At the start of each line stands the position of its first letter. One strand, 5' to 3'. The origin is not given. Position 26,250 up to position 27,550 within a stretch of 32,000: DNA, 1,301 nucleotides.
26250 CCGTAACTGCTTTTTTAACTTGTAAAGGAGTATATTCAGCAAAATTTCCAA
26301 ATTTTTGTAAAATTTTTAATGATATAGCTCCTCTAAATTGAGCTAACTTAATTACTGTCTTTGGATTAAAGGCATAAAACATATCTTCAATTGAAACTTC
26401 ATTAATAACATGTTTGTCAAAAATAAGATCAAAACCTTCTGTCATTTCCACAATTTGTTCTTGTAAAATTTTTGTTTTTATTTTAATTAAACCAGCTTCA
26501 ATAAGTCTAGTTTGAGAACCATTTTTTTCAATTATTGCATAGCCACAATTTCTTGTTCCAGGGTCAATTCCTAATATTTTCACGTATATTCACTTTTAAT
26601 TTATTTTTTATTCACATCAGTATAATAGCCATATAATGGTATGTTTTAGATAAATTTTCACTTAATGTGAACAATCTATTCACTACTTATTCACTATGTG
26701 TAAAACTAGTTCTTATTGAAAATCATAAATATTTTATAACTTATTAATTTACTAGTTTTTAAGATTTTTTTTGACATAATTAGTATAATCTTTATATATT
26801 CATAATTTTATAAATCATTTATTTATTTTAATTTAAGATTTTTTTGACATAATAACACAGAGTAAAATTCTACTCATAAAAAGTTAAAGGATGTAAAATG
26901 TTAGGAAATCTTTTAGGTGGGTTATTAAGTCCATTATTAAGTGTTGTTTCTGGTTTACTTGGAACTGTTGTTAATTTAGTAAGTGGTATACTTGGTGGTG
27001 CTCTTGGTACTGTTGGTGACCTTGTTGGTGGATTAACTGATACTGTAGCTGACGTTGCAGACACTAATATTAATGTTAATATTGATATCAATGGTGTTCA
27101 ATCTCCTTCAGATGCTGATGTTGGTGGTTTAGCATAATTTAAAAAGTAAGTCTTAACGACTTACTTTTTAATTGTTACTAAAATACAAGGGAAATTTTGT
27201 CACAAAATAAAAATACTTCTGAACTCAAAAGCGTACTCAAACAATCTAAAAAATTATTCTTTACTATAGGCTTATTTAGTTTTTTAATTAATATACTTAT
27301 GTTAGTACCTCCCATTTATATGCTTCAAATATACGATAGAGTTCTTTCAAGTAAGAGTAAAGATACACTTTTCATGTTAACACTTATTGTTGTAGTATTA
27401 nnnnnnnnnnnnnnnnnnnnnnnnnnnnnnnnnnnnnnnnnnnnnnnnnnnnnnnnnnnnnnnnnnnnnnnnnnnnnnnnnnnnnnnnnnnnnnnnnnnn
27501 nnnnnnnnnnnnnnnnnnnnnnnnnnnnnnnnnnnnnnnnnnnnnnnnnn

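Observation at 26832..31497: Tiny cation-free glycine-zipper-like peptide encoded as a separate, highly expressible unit in front of a complete C39-less type I secretion system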

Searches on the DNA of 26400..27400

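Call 78: search_rna_families(source=window, start=26400, end=27400, threshold=evalue, max_evalue=1)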
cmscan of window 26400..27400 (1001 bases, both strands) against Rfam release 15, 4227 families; matches with E-value up to 1: 0.
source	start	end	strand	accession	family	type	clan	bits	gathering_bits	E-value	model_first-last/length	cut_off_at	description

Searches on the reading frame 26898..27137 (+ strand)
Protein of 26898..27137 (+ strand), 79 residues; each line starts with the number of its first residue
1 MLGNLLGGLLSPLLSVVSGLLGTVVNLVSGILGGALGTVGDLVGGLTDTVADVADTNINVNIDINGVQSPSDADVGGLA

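Call 3: search_protein_families(library=pfam, proteins=[window:26898-27137:+], max_evalue=0.1)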
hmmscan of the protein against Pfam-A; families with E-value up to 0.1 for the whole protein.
window:26898-27137:+ (79 aa): 0 families

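Call 4: search_protein_families(library=ncbifam, proteins=[window:26898-27137:+], max_evalue=0.1)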
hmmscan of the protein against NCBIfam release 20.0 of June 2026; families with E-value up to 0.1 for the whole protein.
window:26898-27137:+ (79 aa): 0 families

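Call 9: find_homologous_proteins(query=window:26898-27134:+, max_evalue=0.01)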
Query seq(79 aa): 9 candidates shared short words with the query, none scored E <= 0.01.

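Call 23: search_protein_representatives(protein=window:26898-27134:+)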
Query: 79 residues. Proteins with E-value up to 0.001 (for the whole library): 2; up to 1e-10: 0; up to 1e-30: 0. The best 2 are listed.
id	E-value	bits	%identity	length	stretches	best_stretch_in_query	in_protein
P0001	4.5e-06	42.9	55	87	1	1-76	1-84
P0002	2.2e-05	40.8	49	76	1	1-75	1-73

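Call 27: find_encoding_contigs(protein=P0001, flank=8000)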
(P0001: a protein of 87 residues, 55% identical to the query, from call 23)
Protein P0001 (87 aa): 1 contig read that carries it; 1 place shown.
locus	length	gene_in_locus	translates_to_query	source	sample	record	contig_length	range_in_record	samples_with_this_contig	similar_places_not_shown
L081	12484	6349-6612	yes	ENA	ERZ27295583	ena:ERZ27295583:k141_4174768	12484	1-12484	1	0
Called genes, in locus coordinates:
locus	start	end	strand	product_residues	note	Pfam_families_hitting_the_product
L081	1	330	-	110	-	?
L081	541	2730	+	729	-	PF05787:PhoX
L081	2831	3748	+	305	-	PF04960:Glutaminase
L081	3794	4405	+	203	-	PF03458:Gly_transporter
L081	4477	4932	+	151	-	-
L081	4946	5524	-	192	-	PF00551:Formyl_trans_N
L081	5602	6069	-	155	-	PF02075:RuvC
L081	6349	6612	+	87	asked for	-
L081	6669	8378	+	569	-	PF00664:ABC_membrane, PF00005:ABC_tran, PF02463:SMC_N (faint), PF13304:AAA_21 (faint)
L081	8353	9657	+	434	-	PF25917:BSH_RND (weak), PF25935:BSH_LcnD (faint), PF25994:HH_AprE, PF26002:Beta-barrel_AprE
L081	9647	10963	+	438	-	PF02321:OEP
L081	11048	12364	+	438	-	PF11638:DnaA_N (weak), PF00308:Bac_DnaA, PF01695:IstB_IS21, PF01637:ATPase_2 (faint), PF13401:AAA_22 (faint), PF00004:AAA (weak), PF08299:Bac_DnaA_C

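Call 28: find_encoding_contigs(protein=P0002, flank=8000)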
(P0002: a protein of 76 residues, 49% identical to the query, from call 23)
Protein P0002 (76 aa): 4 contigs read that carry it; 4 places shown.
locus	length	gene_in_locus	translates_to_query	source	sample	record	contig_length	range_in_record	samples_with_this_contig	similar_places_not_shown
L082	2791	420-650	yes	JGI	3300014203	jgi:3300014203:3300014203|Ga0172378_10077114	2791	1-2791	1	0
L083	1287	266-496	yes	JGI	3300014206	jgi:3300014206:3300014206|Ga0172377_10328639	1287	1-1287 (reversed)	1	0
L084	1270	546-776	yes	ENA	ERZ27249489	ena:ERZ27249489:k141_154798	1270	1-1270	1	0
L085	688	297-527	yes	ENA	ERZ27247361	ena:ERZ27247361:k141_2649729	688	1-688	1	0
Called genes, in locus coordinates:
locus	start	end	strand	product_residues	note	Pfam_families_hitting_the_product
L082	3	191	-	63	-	?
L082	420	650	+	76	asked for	-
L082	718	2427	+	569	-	PF00664:ABC_membrane, PF00005:ABC_tran, PF02463:SMC_N (weak), PF13304:AAA_21 (faint)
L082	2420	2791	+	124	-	?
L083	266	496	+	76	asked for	-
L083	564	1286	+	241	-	?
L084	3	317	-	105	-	?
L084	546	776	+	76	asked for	-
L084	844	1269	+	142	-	?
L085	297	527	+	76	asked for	-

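Call 33: find_homologous_proteins(query=A2, max_evalue=0.01)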
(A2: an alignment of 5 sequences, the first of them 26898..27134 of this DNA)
Query A2 (5 sequences) (79 aa, profile of the alignment): 7 proteins with E <= 0.01 among 8000 candidates.
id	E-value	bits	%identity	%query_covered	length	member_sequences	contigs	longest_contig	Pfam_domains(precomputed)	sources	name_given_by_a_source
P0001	5.2e-25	106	75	20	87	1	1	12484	-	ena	-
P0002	1.1e-18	85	49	95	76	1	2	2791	-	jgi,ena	-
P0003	1.8e-18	85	49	95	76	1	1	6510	-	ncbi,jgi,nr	ncbi:MAG: hypothetical protein RBR65_05260 [Aliarcobacter sp.]|jgi:hypothetical protein|nr:hypotheti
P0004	2.0e-4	40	61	29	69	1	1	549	-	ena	-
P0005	3.1e-4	39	55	28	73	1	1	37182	-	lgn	-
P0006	1.5e-3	37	55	28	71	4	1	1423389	-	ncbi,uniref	ncbi:hypothetical protein [Azonexus sp.]|uniref:hypothetical protein n=1 Tax=Azonexus sp. TaxID=1872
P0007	3.7e-3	36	46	16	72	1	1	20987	-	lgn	-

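Call 35: find_encoding_contigs(protein=P0006, flank=8000, max_places=3)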
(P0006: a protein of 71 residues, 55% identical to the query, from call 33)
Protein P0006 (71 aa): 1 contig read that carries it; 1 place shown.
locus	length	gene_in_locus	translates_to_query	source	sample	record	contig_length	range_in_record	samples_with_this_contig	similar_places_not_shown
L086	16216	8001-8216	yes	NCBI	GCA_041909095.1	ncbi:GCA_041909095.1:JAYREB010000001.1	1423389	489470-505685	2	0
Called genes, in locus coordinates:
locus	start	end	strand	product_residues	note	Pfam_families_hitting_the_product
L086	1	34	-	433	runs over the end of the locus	PF00437:T2SSE, PF27713:UCP018868 (faint)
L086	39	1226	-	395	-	PF16968:TadZ_N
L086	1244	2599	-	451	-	PF13629:T2SS-T3SS_pil_N, PF00263:Secretin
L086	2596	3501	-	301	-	PF08666:SAF, PF16976:RcpC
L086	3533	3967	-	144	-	PF07811:TadE, PF13400:Tad (weak)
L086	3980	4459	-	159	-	PF01478:Peptidase_A24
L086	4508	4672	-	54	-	PF04964:Flp_Fap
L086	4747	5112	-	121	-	PF00072:Response_reg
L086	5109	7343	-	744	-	PF13188:PAS_8 (faint), PF08447:PAS_3, PF00989:PAS, PF08448:PAS_4 (weak), PF08447:PAS_3, PF08448:PAS_4 (weak), PF00512:HisKA, PF02518:HATPase_c, +1 more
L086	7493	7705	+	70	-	-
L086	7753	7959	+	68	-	-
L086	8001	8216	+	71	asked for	-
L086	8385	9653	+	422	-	PF25917:BSH_RND (weak), PF25973:BSH_CzcB (weak), PF26002:Beta-barrel_AprE (weak)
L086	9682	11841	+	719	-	PF03412:Peptidase_C39, PF00664:ABC_membrane, PF00005:ABC_tran, PF02463:SMC_N (faint)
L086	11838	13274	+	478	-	PF02321:OEP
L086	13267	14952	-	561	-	PF00072:Response_reg, PF21815:PAS_PdeA (faint), PF08447:PAS_3, PF00990:GGDEF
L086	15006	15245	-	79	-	-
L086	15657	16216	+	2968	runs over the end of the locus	PF00036:EF-hand_1 (faint), PF13202:EF-hand_5 (faint), PF13405:EF-hand_6 (faint), PF19077:Big_13 (faint), PF13519:VWA_2 (weak), PF00353:HemolysinCabind (faint)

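Call 36: find_encoding_contigs(protein=P0005, flank=8000, max_places=3)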
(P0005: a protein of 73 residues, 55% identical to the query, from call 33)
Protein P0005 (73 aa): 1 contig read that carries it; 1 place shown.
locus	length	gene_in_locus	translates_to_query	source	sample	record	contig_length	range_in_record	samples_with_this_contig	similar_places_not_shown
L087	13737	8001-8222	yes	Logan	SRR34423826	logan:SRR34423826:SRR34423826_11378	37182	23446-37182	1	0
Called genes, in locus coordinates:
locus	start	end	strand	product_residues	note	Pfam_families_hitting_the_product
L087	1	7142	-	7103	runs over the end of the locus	PF13018:ESPR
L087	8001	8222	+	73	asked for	-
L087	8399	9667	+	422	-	PF25917:BSH_RND (faint), PF25973:BSH_CzcB (faint), PF26002:Beta-barrel_AprE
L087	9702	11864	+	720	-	PF03412:Peptidase_C39, PF00664:ABC_membrane, PF00005:ABC_tran, PF02463:SMC_N (faint)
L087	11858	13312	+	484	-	PF02321:OEP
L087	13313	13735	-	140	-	?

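Call 56: search_protein_families(library=ncbifam, proteins=[P0004, P0005, P0006, P0007, P0001, P0002], max_evalue=10)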
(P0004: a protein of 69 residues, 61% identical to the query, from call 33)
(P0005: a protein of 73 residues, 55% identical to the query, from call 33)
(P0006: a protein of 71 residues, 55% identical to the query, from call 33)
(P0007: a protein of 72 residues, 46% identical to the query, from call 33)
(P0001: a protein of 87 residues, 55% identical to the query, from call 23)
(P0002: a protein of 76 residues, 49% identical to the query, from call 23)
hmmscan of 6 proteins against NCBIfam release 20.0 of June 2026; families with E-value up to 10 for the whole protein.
P0004 (69 aa): 1 family
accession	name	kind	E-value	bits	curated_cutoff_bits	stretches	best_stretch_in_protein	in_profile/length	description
NF003977.1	PRK05470.1-1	equivalog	0.23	11.7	60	1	20-62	18-62/117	fumarate reductase subunit FrdD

P0005 (73 aa): 1 family
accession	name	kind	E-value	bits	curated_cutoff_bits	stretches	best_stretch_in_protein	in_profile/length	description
TIGR03949.1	bact_IIb_cerein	subfamily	5.5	6.9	21.5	0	3-28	1-30/45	class IIb bacteriocin, lactobin A/cerein 7B family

P0006 (71 aa): 1 family
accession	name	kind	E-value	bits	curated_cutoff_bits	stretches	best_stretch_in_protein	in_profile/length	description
NF047709.1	RiPP_TigB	exception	1.7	8.7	70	1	23-59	31-66/68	methyl-cyclopropylglycine-containing RiPP peptide TigB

P0007 (72 aa): 0 families

P0001 (87 aa): 0 families

P0002 (76 aa): 1 family
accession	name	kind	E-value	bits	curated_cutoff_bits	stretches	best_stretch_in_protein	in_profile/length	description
TIGR04518.1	ECF_S_folT_fam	subfamily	3.6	7.3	60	0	5-32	42-69/163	folate family ECF transporter S component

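Call 57: search_protein_families(library=pfam, proteins=[P0004, P0005, P0006, P0007, P0001, P0002, window:26898-27134:+], max_evalue=10)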
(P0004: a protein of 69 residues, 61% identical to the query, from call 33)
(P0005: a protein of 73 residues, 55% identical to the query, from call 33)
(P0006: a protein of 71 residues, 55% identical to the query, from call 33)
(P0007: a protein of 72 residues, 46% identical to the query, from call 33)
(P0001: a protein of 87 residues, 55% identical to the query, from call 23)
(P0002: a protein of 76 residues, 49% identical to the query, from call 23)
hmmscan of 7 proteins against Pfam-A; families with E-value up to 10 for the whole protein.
P0004 (69 aa): 1 family
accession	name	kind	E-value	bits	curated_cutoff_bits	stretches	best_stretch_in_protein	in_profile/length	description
PF03866.18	HAP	-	0.03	14.8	22.3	1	6-62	21-83/167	Hydrophobic abundant protein (HAP)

P0005 (73 aa): 3 families
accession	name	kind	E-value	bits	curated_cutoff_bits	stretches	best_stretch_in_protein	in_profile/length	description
PF03866.18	HAP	-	0.28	11.6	22.3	1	14-64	26-79/167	Hydrophobic abundant protein (HAP)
PF05710.17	Coiled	-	0.88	10.9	21.4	1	32-72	50-88/90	Coiled coil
PF07694.17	5TM-5TMR_LYT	-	6.2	6.8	24.6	1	19-72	49-103/169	5TMR of 5TMR-LYT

P0006 (71 aa): 2 families
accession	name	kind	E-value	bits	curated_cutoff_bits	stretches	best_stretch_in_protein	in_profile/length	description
PF05710.17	Coiled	-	0.98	10.7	21.4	1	25-70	45-88/90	Coiled coil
PF22485.1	DUF6987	-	5.1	7.3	26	1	10-67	127-185/200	Domain of unknown function (DUF6987)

P0007 (72 aa): 3 families
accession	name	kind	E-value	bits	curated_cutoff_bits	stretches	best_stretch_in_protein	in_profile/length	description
PF20609.3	pAdhesive_17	-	0.14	12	27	1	11-62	183-233/289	Putative adhesive domain (group 17)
PF05710.17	Coiled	-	0.41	12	21.4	1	31-71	51-88/90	Coiled coil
PF22485.1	DUF6987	-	1.2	9.3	26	1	7-68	124-186/200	Domain of unknown function (DUF6987)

P0001 (87 aa): 2 families
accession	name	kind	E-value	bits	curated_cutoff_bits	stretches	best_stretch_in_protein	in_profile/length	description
PF20159.5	YidB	-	0.065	13.9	24.3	1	17-84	17-73/132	YidB-like protein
PF19180.5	DUF5862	-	0.23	11.8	33.3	1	18-63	9-54/68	Family of unknown function (DUF5862)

P0002 (76 aa): 2 families
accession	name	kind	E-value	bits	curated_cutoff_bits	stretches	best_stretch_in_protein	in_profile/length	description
PF09134.16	Invasin_D3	-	0.049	14.6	33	1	24-74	45-94/98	Invasin, domain 3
PF07694.17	5TM-5TMR_LYT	-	0.056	13.5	24.6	1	5-51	53-97/169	5TMR of 5TMR-LYT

window:26898-27134:+ (79 aa): 1 family
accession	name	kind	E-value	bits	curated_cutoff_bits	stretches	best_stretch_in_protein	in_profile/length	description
PF20159.5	YidB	-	0.45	11.2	24.3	1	6-53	20-59/132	YidB-like protein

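Call 61: predict_structure(alignment_id=A3)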
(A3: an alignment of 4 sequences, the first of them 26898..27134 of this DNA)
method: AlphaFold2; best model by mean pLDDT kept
length: 79 residues; sequences in the alignment: 4
mean_pLDDT: 66.5   pTM: 0.31
mean pLDDT of the five models: 66.5, 65.9, 65.1, 54.5, 53.3
residues with pLDDT >= 90: 0; 70-90: 36; 50-70: 29; < 50: 14
segments of 3 or more residues with pLDDT < 50: 65-68
pLDDT, mean of each block of 10 residues (from residue 1): 81 84 74 63 73 58 50 48
secondary structure, 60 per line:
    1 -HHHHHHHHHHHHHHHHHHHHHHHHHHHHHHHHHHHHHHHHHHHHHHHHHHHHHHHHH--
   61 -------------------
elements in order: H2-58

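Call 67: list_cluster_members(proteins=[window:26898-27134:+, window:27197-28903:+, window:26116-26583:-, window:28881-30182:+])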
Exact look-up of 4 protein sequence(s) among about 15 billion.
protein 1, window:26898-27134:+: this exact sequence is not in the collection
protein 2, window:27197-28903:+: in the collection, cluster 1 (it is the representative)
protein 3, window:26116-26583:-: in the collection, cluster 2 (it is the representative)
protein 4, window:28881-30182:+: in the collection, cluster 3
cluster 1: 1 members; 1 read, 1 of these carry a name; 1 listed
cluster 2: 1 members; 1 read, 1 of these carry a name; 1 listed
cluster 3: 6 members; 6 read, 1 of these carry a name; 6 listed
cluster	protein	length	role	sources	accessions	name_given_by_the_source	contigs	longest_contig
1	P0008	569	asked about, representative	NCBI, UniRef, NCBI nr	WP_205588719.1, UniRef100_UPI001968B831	type I secretion system permease/ATPase [Poseidonibacter antarcticus] | type I secretion system permease/ATPase n=1 Tax=Poseidonibacter antarcticus TaxID=2478538 ...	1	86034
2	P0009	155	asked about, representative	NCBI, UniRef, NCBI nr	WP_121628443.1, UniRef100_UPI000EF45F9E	crossover junction endodeoxyribonuclease RuvC [Poseidonibacter antarcticus] | crossover junction endodeoxyribonuclease RuvC n=1 Tax=Poseidonibacter antarcticus ...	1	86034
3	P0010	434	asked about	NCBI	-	-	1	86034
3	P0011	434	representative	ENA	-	-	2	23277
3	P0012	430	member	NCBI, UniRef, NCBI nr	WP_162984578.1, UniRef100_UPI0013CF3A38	HlyD family type I secretion periplasmic adaptor subunit [Poseidonibacter antarcticus] | HlyD family type I secretion periplasmic adaptor subunit n=1 Tax=Poseidonibacter ...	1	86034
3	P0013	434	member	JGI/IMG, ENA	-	-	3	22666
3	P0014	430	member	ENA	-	-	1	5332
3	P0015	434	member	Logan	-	-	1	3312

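Call 87: find_homologous_proteins(query=A5, max_evalue=0.001)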
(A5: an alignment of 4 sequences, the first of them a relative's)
Query A5 (4 sequences) (71 aa, profile of the alignment): 84 proteins with E <= 0.001 among 8000 candidates.
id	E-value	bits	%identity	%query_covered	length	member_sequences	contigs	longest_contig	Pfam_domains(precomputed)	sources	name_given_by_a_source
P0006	3.3e-33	131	100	100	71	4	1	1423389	-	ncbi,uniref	ncbi:hypothetical protein [Azonexus sp.]|uniref:hypothetical protein n=1 Tax=Azonexus sp. TaxID=1872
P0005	4.2e-32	128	78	100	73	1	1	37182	-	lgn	-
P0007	6.7e-32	127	82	100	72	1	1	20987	-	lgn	-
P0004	7.5e-29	118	68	75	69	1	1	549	-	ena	-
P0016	1.5e-23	101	66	75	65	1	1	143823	-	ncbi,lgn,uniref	ncbi:hypothetical protein [Azonexus sp.]|uniref:hypothetical protein n=1 Tax=Azonexus sp. TaxID=1872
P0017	2.0e-23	100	66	75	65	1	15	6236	-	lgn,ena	-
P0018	2.4e-23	100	66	75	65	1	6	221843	-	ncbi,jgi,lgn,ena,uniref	ncbi:hypothetical protein [Azonexus sp.]|uniref:hypothetical protein n=1 Tax=Azonexus sp. TaxID=1872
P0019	7.5e-23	98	64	75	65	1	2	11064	-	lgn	-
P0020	7.8e-23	98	66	75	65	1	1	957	-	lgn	-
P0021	6.7e-22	95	64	97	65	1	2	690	-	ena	-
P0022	2.4e-21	93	70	89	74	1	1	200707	-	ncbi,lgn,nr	ncbi:MAG: hypothetical protein PHY45_00270 [Rhodocyclaceae bacterium]|nr:hypothetical protein [Rhodo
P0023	6.6e-20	89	71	77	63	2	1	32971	-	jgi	-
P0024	1.5e-19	88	68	83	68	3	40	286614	-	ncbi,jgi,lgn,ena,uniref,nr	ncbi:MAG: hypothetical protein PHD19_03825 [Dechloromonas sp.]|jgi:hypothetical protein|uniref:hypot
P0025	9.4e-19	85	70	79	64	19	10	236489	-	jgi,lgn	-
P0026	4.1e-18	83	66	75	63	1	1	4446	-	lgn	-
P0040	1.7e-14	71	56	89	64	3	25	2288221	-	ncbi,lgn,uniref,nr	ncbi:hypothetical protein JI742_01080 [Piscinibacter sp. Jin2]|uniref:Bacteriocin n=1 Tax=Aquariibac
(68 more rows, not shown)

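Call 91: find_encoding_contigs(protein=P0040, flank=6000, max_places=1)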
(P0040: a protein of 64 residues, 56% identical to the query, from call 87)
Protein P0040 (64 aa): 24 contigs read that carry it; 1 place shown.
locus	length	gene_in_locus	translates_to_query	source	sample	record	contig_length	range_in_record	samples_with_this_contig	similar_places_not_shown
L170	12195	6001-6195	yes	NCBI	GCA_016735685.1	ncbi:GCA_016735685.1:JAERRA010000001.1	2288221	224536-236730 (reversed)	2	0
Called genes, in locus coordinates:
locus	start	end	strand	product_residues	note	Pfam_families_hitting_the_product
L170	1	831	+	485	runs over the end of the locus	PF00034:Cytochrom_C, PF13442:Cytochrome_CBB3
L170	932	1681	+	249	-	PF00027:cNMP_binding, PF13545:HTH_Crp_2, PF00325:Crp (weak)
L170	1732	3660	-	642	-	PF00270:DEAD, PF00271:Helicase_C, PF16124:RecQ_Zn_bind, PF09382:RQC, PF00570:HRDC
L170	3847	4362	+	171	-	PF00436:SSB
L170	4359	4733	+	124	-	PF00085:Thioredoxin (weak)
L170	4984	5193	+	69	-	-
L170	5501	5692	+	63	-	-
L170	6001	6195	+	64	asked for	-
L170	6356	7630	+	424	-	PF25919:BSH_CusB (faint), PF00364:Biotin_lipoyl (faint), PF25973:BSH_CzcB (weak), PF26002:Beta-barrel_AprE (weak)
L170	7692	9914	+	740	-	PF03412:Peptidase_C39, PF00664:ABC_membrane, PF00005:ABC_tran, PF02463:SMC_N (faint)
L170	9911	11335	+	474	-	PF02321:OEP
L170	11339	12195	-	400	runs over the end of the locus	PF07394:DUF1501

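Call 92: find_encoding_contigs(protein=P0024, flank=6000, max_places=1)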
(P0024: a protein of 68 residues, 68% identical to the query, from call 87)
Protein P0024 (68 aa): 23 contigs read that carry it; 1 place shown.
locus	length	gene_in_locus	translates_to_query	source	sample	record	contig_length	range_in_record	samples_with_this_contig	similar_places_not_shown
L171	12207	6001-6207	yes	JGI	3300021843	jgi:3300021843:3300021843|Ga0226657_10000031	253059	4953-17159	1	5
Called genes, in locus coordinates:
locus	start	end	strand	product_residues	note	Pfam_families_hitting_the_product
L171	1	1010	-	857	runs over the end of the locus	PF08707:PriCT_2, PF13362:Toprim_3, PF08706:D5_N, PF19263:DUF5906 (weak)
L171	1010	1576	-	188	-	-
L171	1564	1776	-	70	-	PF05930:Phage_AlpA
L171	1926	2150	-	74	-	-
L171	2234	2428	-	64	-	-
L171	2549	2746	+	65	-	-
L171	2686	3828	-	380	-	PF00589:Phage_integrase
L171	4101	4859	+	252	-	PF02230:Abhydrolase_2, PF12146:Hydrolase_4 (faint), PF00561:Abhydrolase_1 (weak)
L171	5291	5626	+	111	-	PF04320:YggL_50S_bp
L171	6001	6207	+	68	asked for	-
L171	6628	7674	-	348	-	PF08240:ADH_N, PF00107:ADH_zinc_N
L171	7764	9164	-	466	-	PF00015:MCPsignal, PF12729:4HB_MCP_1 (weak)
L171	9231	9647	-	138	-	PF04828:GFA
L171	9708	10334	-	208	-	PF00072:Response_reg, PF08281:Sigma70_r4_2, PF00196:GerE, PF04545:Sigma70_r4 (weak)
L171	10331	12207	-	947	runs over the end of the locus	PF08448:PAS_4, PF00512:HisKA, PF02518:HATPase_c, PF00072:Response_reg, PF00989:PAS, PF08448:PAS_4, PF13188:PAS_8, PF08447:PAS_3, +4 more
